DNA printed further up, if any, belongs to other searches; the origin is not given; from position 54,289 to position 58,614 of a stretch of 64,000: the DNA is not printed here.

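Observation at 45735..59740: Metallophore-uptake-type locus (AraC sensor, TonB receptor, exporter-fold ABC pair, PepSY reductase) that embeds a 1341-aa ATP-driven Fe-S reductase-like fusion, a half-size permease, a Cys protein and a methyltransferase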

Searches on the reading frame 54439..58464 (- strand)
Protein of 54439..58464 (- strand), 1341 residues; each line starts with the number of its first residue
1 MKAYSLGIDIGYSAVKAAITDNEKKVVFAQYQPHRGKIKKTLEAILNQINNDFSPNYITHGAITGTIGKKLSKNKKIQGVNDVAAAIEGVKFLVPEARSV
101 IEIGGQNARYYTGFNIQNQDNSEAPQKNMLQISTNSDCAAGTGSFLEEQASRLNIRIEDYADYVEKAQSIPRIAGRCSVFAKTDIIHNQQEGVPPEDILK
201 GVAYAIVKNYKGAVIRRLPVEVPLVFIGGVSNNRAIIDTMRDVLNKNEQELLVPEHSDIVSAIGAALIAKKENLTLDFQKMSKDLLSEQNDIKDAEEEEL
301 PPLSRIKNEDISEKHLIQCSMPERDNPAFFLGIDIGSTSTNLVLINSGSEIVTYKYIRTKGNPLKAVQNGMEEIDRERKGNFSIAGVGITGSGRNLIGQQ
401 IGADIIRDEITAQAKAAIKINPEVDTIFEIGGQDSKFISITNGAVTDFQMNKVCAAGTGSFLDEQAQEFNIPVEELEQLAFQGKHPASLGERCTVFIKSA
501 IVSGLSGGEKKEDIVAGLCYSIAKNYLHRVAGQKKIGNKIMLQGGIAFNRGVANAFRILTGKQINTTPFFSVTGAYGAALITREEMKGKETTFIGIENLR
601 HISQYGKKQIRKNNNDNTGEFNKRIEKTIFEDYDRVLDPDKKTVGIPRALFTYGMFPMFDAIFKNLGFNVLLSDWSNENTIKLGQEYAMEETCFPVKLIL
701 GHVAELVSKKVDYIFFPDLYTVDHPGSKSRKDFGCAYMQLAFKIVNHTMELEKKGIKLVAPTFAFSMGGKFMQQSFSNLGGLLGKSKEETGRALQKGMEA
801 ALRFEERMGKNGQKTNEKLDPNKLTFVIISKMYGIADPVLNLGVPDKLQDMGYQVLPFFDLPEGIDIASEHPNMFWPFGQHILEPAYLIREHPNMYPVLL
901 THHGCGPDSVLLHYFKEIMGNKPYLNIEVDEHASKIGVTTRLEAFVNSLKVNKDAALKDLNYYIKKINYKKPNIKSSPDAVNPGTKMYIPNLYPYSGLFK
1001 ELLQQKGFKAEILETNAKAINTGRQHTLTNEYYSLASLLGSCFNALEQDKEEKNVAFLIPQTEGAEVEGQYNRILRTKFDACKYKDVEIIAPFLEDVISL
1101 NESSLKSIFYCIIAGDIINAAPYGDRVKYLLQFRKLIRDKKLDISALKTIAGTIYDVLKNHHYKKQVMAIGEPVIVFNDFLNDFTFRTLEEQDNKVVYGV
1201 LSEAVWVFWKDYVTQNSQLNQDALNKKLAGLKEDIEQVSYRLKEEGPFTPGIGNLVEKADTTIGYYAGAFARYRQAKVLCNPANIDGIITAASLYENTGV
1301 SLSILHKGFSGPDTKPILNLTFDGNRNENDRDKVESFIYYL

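Call 3: search_protein_families(library=pfam, proteins=[window:54439-58464:-], max_evalue=0.01)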
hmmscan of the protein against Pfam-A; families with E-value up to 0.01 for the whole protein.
window:54439-58464:- (1341 aa): 5 families
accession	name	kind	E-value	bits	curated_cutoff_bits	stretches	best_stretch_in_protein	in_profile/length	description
PF01869.26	BcrAD_BadFG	-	1.3e-75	254.8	31.5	2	331-581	1-270/271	BadF/BadG/BcrA/BcrD ATPase family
PF09989.15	DUF2229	-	1e-56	192.4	29.4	1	643-857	1-214/218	CoA enzyme activase uncharacterised domain (DUF2229)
PF05378.19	Hydant_A_N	-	0.00012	22.3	25.2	1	331-438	2-101/176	Hydantoinase/oxoprolinase N-terminal region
PF00480.26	ROK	-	0.00026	21.1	22.9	0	331-391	2-64/294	ROK family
PF00370.27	FGGY_N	-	0.00051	20.2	28.8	0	4-40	1-37/245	FGGY family of carbohydrate kinases, N-terminal domain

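Call 4: search_protein_families(library=ncbifam, proteins=[window:54439-58464:-], max_evalue=0.01)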
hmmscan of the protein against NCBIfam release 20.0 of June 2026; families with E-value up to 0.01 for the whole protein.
window:54439-58464:- (1341 aa): 12 families
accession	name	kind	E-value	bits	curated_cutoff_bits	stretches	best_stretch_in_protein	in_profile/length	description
TIGR00241.1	CoA_E_activ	domain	1.4e-91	306.4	125.4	2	331-581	3-248/248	acyl-CoA dehydratase activase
TIGR03286.1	methan_mark_15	hypoth_equivalog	3.1e-48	164.7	455.75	2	329-582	145-401/404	methanogenesis marker 15 protein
TIGR02259.1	benz_CoA_red_A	equivalog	4.6e-43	147.6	578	2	390-579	236-429/432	benzoyl-CoA reductase subunit A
TIGR03192.1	benz_CoA_bzdQ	equivalog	1.9e-32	112.9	380.2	2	324-585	28-289/293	benzoyl-CoA reductase, bzd-type, subunit Q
TIGR02261.1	benz_CoA_red_D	equivalog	9.1e-30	103.7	312.85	2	62-267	63-260/262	benzoyl-CoA reductase subunit D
NF009842.0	PRK13317.1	equivalog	3.2e-07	30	234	1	4-97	3-91/277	type II pantothenate kinase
TIGR01312.1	XylB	equivalog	1.9e-05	23.4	380.25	0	6-35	1-30/481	xylulokinase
NF045551.1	GK_Pyrobac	equivalog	0.0018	17.6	500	1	330-386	2-58/294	ATP-dependent glucokinase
NF007251.0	PRK09698.1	equivalog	0.0019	17.5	253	0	329-360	7-38/304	allose kinase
TIGR03123.1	one_C_unchar_1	hypoth_equivalog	0.0027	17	244.1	0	6-88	1-82/327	probable H4MPT-linked C1 transfer pathway protein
NF050156.1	CapLactmsAlpCapA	equivalog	0.0027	16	1000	1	330-378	2-50/689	caprolactamase subunit alpha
TIGR03281.1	methan_mark_12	hypoth_equivalog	0.0031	16.8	180.85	0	6-83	2-76/326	methanogenesis marker 12 protein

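Call 7: find_homologous_proteins(query=window:54439-58464:-, max_evalue=1e-20)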
Query window:54439-58464:- (1341 aa): 8000 proteins with E <= 1e-20 among 8000 candidates; the best 120 are listed.
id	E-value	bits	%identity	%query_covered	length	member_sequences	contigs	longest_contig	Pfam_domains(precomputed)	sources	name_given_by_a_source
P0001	0.0e+0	3044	100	100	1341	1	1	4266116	PF01869.27,PF09989.16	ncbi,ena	-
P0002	0.0e+0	2639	87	100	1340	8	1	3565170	PF01869.27,PF02782.23,PF09989.16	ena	-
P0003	0.0e+0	2622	86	100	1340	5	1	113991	PF01869.27,PF02782.23,PF09989.16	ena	-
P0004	0.0e+0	2518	83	100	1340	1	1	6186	PF01869.27,PF00480.27,PF09989.16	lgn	-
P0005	0.0e+0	2139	71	100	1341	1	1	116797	PF01869.27,PF02782.23,PF09989.16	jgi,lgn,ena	-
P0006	0.0e+0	2120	70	100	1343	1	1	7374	PF01869.27,PF00480.27,PF09989.16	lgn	-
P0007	0.0e+0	2108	68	100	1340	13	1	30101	PF01869.27,PF09989.16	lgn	-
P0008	0.0e+0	2066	69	100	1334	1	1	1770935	PF01869.27,PF02782.23,PF09989.16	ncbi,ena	-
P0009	0.0e+0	2048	67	100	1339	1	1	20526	PF01869.27,PF06050.20,PF09989.16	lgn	-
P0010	0.0e+0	1973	65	100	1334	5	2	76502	PF01869.27,PF06050.20,PF09989.16,PF05378.20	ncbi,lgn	-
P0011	0.0e+0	1962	65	100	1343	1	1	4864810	PF01869.27,PF06050.20,PF09989.16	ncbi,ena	-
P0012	0.0e+0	1935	64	100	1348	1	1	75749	PF01869.27,PF09989.16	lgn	-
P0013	0.0e+0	1814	61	100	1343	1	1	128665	PF01869.27,PF02782.23,PF09989.16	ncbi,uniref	uniref:acyl-CoA dehydratase activase n=1 Tax=uncultured Draconibacterium sp. TaxID=1573823 RepID=UPI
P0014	0.0e+0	1811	60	100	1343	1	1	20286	PF01869.27,PF09989.16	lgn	-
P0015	0.0e+0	1795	60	100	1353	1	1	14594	PF01869.27,PF09989.16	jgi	-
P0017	0.0e+0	1769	59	100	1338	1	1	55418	PF01869.27,PF06050.20,PF09989.16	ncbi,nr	ncbi:CoA activase [Marinilabiliaceae bacterium JC017]|nr:CoA activase [Marinilabiliaceae bacterium J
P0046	0.0e+0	1567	53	100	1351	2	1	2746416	PF01869.27,PF06050.20,PF09989.16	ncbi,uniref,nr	ncbi:CoA activase [Methanofollis aquaemaris]|uniref:CoA activase n=2 Tax=Methanofollis aquaemaris Ta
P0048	0.0e+0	1563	52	100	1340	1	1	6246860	PF01869.27,PF00480.27,PF06050.20,PF09989.16,PF05378.20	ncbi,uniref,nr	ncbi:CoA activase [Vallitalea pronyensis]|uniref:CoA activase n=1 Tax=Vallitalea pronyensis TaxID=13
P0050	0.0e+0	1563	52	100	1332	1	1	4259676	PF01869.27,PF06050.20,PF09989.16,PF05378.20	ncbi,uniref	ncbi:acyl-CoA dehydratase activase [Desulfoscipio sp. XC116]|uniref:acyl-CoA dehydratase activase n=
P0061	0.0e+0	1556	52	100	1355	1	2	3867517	PF01869.27,PF02782.23,PF09989.16,PF05378.20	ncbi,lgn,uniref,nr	ncbi:acyl-CoA dehydratase activase [Methanospirillum stamsii]|uniref:CoA activase n=1 Tax=Methanospi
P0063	0.0e+0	1556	53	100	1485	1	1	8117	PF01869.27,PF06050.20,PF01475.26,PF09989.16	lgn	-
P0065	0.0e+0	1554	53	100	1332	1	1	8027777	PF01869.27,PF06050.20,PF09989.16,PF05378.20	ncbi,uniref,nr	ncbi:acyl-CoA dehydratase activase [Desulfonema magnum]|uniref:CoA enzyme activase domain-containing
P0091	0.0e+0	1533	51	100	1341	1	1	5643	PF01869.27,PF09989.16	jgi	-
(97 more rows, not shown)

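Call 11: find_related_loci(query=A1, collection=genome_contigs, flank=10000)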
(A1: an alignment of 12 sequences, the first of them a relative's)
Query A1 (1341 aa) in genome_contigs; peptide patterns used: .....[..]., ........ (x = any residue, [..] = any of these).
600 stretches matched a pattern (row limit reached: there are more); 594 encode a relative of the query (tblastn E <= 1e-3); the best 80 are kept; 80 distinct loci.
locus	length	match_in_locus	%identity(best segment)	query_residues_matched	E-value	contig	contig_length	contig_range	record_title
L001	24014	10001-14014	87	1-1341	0e+0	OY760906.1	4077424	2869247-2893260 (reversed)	MAG: Bacteroidales bacterium isolate 68ad28d8-9785-4e35-8572-44786b46fd48 genome assembly, chromosome: 1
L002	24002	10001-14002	69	1-1341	0e+0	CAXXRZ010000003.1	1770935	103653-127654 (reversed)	MAG: uncultured Draconibacterium sp. isolate e6f8527d-8532-42de-a18c-3e25f3ade8e3 genome assembly, contig: contig_3, who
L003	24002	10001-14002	63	1-1341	0e+0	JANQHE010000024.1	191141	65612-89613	MAG: Bacteroidales bacterium isolate PL23b_bin.85 k99_2497074, whole genome shotgun sequence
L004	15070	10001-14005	53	2-1341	0e+0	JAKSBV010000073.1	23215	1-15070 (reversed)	MAG: Bacillota bacterium isolate MAG.222 k141_10302873, whole genome shotgun sequence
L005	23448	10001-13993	52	4-1341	0e+0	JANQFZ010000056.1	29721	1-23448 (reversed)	MAG: Vallitaleaceae bacterium isolate PL23b_bin.23 k99_1387328, whole genome shotgun sequence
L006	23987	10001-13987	52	4-1341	0e+0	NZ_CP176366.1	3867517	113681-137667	Methanospirillum stamsii strain Pt1 chromosome, complete genome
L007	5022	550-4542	51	1-1341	0e+0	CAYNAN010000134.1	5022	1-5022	MAG TPA_asm: uncultured Synergistaceae bacterium isolate SRP335695_co1_73 genome assembly, contig: NODE_8097_length_5022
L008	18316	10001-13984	48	3-1341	0e+0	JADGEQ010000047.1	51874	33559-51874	MAG: Desulfobacteraceae bacterium isolate BB40 NODE_561_length_51874_cov_8.717373, whole genome shotgun sequence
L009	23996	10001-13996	50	4-1341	0e+0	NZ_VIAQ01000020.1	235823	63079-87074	Methanolobus vulcani strain B1d B1D_S11_L001_R1_001_11__paired__contig_16, whole genome shotgun sequence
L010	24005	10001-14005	49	4-1341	0e+0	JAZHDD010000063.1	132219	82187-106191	MAG: Desulfovibrionaceae bacterium isolate Bin10Zod NODE_6_length_132219_cov_24.353810, whole genome shotgun sequence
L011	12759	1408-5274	44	4-1341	0e+0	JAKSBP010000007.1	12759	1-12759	MAG: Clostridia bacterium isolate MAG.191 k141_996938, whole genome shotgun sequence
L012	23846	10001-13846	44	4-1341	0e+0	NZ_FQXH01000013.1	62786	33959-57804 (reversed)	Tepidibacter thalassicus DSM 15285, whole genome shotgun sequence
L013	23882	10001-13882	42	4-1341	0e+0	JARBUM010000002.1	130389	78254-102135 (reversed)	MAG: Pelosinus sp. isolate L_E1_T20_C_bin.69 scaffold_180, whole genome shotgun sequence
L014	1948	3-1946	72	2-727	0e+0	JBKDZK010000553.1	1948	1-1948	MAG: Draconibacterium sp. isolate VLC_126 k121_17658329, whole genome shotgun sequence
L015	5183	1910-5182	44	4-1131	0e+0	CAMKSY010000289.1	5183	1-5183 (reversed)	MAG: uncultured Pelosinus sp. isolate SRR12377472_bin.15_metawrap_v1.3_MAG genome assembly, contig: SRR12377472_3327, wh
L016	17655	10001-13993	38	6-1341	0e+0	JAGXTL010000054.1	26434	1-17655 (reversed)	MAG: Dethiobacter sp. isolate CROMO_SB3 c_000000008370, whole genome shotgun sequence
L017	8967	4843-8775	38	6-1341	0e+0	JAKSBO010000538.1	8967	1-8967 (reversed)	MAG: Desulfobacterales bacterium isolate MAG.189 k141_692124, whole genome shotgun sequence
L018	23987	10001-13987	52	4-1341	0e+0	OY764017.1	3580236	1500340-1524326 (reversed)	MAG: Christensenellaceae bacterium isolate da863df8-3121-48c8-a9fd-195775925dd7 genome assembly, chromosome: 1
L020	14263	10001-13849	39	1-1341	0e+0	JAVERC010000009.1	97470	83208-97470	MAG: Desulforegulaceae bacterium isolate BF1_10 scaffold_345_c1_biofilm_2017, whole genome shotgun sequence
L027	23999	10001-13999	52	2-1341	0e+0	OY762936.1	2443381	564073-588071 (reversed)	MAG: Christensenellaceae bacterium isolate c6a5e122-909e-4aed-a635-5b19112204bb genome assembly, chromosome: 1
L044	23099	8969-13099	33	1-1339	0e+0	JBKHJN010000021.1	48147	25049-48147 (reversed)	MAG: Desulfobacteraceae bacterium isolate D4M11_8 NODE_247_length_48147_cov_22.644910, whole genome shotgun sequence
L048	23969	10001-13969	48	5-1341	0e+0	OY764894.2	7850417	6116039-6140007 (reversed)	MAG: uncultured Desulfobacterium sp. isolate 35125921-b51f-40db-957b-bccbeeb29ead genome assembly, chromosome: 1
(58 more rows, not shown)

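Call 14: find_encoding_contigs(protein=P0063, flank=8000, max_places=3)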
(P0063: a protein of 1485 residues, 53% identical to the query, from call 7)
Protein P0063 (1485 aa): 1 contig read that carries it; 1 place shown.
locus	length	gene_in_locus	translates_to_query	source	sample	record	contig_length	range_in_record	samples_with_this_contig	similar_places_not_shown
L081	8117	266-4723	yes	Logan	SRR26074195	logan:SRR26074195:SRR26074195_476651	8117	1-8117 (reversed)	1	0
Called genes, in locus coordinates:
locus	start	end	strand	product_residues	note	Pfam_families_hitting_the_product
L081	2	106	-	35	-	?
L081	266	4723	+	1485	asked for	PF01475:FUR, PF01869:BcrAD_BadFG, PF09989:DUF2229, PF06050:HGD-D (faint)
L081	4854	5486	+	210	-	PF05148:Methyltransf_8 (weak), PF01209:Ubie_methyltran, PF02353:CMAS (weak), PF05175:MTS (weak), PF13847:Methyltransf_31, PF08241:Methyltransf_11, PF08242:Methyltransf_12, PF13649:Methyltransf_25, +1 more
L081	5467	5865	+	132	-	PF01325:Fe_dep_repress, PF12802:MarR_2, PF24034:DUF7343 (weak), PF01022:HTH_5 (faint), PF09339:HTH_IclR (weak), PF01978:TrmB (weak), PF02742:Fe_dep_repr_C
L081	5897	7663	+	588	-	PF00664:ABC_membrane, PF00005:ABC_tran, PF02463:SMC_N (faint), PF13604:AAA_30 (weak)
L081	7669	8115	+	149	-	?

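Call 15: find_encoding_contigs(protein=P0048, flank=8000, max_places=2)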
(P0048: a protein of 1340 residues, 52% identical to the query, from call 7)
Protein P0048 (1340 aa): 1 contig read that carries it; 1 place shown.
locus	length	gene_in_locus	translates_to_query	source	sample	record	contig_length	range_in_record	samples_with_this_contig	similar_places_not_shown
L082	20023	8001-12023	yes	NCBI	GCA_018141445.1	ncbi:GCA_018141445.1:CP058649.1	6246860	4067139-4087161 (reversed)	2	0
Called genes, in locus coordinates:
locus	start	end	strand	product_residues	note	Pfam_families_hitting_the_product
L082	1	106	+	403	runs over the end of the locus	-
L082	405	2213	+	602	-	PF00664:ABC_membrane, PF02463:SMC_N (weak), PF00005:ABC_tran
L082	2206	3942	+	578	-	PF00664:ABC_membrane, PF00005:ABC_tran, PF02463:SMC_N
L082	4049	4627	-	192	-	PF03167:UDG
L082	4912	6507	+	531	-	PF06100:MCRA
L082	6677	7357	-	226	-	PF00027:cNMP_binding, PF13545:HTH_Crp_2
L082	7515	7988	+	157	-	PF09484:Cas_TM1802 (weak), PF01475:FUR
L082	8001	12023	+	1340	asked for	PF00480:ROK (faint), PF01869:BcrAD_BadFG, PF05378:Hydant_A_N (weak), PF06050:HGD-D (faint), PF09989:DUF2229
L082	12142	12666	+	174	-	PF01209:Ubie_methyltran, PF13847:Methyltransf_31, PF08241:Methyltransf_11, PF08242:Methyltransf_12 (weak), PF13649:Methyltransf_25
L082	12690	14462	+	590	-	PF00664:ABC_membrane, PF00005:ABC_tran, PF02463:SMC_N (weak)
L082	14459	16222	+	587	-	PF00664:ABC_membrane, PF00005:ABC_tran, PF02463:SMC_N (weak)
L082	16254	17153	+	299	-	PF03773:ArsP_1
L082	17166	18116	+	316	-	PF09323:DUF1980 (weak), PF21537:DUF1980_C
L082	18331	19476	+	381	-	PF07907:YibE_F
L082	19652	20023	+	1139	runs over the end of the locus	PF01476:LysM, PF00149:Metallophos, PF02872:5_nucleotid_C, PF00149:Metallophos, PF09587:PGA_cap, PF02872:5_nucleotid_C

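Call 18: find_encoding_contigs(protein=P0046, flank=8000, max_places=2)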
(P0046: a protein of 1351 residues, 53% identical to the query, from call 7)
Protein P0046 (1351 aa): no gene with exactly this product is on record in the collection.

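Call 19: find_encoding_contigs(protein=P0050, flank=8000, max_places=2)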
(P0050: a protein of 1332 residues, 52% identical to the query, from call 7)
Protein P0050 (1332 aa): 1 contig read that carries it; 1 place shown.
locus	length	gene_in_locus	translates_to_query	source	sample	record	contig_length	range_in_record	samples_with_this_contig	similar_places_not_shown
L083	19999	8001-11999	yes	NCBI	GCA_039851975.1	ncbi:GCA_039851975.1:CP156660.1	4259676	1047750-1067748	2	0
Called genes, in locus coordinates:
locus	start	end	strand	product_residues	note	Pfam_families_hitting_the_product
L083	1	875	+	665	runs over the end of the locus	PF01551:Peptidase_M23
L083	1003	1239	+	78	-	-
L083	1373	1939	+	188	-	PF04002:RadC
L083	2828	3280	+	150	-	PF01475:FUR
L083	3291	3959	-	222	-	PF00027:cNMP_binding, PF13545:HTH_Crp_2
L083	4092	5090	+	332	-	-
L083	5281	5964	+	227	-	PF00528:BPD_transp_1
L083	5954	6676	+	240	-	PF03215:Rad17 (weak), PF00005:ABC_tran, PF13304:AAA_21 (faint)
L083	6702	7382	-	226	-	PF00027:cNMP_binding, PF13545:HTH_Crp_2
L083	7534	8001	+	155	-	PF01475:FUR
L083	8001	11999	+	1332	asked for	PF01869:BcrAD_BadFG, PF05378:Hydant_A_N (weak), PF06050:HGD-D (faint), PF09989:DUF2229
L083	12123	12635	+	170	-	PF01135:PCMT (weak), PF01209:Ubie_methyltran, PF01269:Fibrillarin (weak), PF01728:FtsJ (weak), PF13847:Methyltransf_31, PF08241:Methyltransf_11, PF08242:Methyltransf_12 (weak), PF13649:Methyltransf_25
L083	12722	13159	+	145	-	PF01325:Fe_dep_repress (weak), PF02742:Fe_dep_repr_C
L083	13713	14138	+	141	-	PF08281:Sigma70_r4_2, PF04545:Sigma70_r4 (weak)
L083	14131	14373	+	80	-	PF12645:HTH_16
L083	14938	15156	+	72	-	PF12728:HTH_17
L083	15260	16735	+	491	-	PF14659:Phage_int_SAM_3 (weak), PF13102:Phage_int_SAM_5 (weak), PF14659:Phage_int_SAM_3, PF00589:Phage_integrase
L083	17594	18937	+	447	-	PF07728:AAA_5 (faint), PF00158:Sigma54_activat, PF14532:Sigma54_activ_2, PF25601:AAA_lid_14, PF02954:HTH_8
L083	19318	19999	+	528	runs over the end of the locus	PF12729:4HB_MCP_1, PF00672:HAMP, PF00015:MCPsignal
